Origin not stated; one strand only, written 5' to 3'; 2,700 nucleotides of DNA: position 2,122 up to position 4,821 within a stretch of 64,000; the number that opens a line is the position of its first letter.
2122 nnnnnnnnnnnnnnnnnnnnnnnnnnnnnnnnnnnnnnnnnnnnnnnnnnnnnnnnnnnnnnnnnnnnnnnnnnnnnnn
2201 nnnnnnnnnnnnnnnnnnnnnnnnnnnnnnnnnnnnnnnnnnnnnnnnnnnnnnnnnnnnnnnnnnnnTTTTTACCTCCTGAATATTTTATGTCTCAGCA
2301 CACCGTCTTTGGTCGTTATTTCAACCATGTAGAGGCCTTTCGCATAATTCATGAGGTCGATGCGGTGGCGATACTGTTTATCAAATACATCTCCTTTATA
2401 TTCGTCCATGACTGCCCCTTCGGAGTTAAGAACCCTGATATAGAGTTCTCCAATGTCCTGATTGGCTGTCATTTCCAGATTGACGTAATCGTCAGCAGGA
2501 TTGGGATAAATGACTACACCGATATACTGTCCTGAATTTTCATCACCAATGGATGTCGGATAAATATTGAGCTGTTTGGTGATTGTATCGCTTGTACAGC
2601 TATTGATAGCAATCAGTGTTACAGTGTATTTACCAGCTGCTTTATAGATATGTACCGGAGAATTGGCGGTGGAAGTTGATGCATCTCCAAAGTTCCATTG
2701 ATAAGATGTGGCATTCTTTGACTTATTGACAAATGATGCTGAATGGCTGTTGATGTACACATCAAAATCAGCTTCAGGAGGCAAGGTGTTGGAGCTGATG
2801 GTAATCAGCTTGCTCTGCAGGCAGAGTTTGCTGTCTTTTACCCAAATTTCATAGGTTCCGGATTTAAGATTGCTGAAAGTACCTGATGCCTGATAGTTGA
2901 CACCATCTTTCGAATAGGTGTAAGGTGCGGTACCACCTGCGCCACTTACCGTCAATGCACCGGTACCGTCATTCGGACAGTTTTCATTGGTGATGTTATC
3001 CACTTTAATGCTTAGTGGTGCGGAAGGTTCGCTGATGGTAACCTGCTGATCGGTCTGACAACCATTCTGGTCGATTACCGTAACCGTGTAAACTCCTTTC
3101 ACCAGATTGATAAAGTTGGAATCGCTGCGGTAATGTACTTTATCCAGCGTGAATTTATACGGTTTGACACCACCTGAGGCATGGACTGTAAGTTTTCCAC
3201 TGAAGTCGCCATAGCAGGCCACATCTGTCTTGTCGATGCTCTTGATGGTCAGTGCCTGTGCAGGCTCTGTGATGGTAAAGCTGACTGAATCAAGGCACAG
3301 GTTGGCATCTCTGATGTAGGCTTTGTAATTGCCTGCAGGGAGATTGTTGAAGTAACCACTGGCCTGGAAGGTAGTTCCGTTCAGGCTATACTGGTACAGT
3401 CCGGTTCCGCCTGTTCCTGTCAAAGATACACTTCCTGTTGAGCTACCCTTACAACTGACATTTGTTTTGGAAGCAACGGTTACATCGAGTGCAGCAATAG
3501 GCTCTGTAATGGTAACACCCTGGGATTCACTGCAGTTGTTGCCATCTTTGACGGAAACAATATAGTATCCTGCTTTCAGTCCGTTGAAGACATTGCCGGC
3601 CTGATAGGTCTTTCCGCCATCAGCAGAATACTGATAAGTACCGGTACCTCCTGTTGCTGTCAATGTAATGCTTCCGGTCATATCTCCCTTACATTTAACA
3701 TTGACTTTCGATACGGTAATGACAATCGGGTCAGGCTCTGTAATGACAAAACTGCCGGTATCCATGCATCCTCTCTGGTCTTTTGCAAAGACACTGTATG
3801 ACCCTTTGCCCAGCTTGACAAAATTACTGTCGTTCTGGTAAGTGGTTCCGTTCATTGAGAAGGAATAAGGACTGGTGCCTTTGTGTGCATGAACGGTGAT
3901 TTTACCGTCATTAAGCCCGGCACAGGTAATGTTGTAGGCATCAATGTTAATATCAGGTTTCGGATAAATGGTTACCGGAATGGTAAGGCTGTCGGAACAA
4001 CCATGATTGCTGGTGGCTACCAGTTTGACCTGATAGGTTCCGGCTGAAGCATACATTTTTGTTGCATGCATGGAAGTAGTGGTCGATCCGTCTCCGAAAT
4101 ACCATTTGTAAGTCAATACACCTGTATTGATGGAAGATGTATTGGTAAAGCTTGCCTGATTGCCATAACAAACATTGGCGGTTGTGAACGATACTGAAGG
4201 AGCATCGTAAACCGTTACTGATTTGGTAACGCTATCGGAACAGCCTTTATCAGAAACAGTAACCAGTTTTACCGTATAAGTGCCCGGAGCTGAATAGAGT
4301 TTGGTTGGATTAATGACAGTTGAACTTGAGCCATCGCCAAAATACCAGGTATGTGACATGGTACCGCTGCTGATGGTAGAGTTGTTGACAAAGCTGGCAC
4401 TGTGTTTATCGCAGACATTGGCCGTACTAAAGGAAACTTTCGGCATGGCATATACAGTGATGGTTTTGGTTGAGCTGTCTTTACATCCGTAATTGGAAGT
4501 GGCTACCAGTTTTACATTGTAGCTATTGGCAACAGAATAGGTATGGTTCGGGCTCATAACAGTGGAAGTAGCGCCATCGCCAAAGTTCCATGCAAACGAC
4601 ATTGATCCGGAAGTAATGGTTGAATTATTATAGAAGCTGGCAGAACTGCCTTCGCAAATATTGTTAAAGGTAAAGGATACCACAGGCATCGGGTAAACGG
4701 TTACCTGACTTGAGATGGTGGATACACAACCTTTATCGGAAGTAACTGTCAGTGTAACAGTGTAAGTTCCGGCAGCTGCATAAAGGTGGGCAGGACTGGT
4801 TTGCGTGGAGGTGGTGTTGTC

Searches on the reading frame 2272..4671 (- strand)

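Call 21: search_protein_families(library=pfam, proteins=[window:2272-4671:-], max_evalue=0.01)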
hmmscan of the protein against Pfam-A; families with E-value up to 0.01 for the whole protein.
window:2272-4671:- (799 aa): 7 families
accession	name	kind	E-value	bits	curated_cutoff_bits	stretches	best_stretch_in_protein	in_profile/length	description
PF18911.6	PKD_4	-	3.8e-54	181.1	27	4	157-233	3-83/85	PKD domain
PF13573.12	SprB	-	1.3e-35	121.1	28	5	319-353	1-35/37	SprB repeat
PF00801.26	PKD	-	5.9e-30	103.5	23.5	4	171-227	15-73/80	PKD domain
PF18962.6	Por_Secre_tail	-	3.1e-11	43.8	27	1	721-796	1-73/75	Secretion system C-terminal sorting domain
PF06832.18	BiPBP_C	-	2.4e-08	34.2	26.8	1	481-541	20-87/90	Penicillin-Binding Protein C-terminus Family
PF08329.16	ChitinaseA_N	-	0.00026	21.1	21.2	0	194-235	66-107/133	Chitinase A, N-terminal domain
PF23623.1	GBD_IRG7_N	-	0.0068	17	27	0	535-628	8-94/95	IRG7 N-terminal galactose binding domain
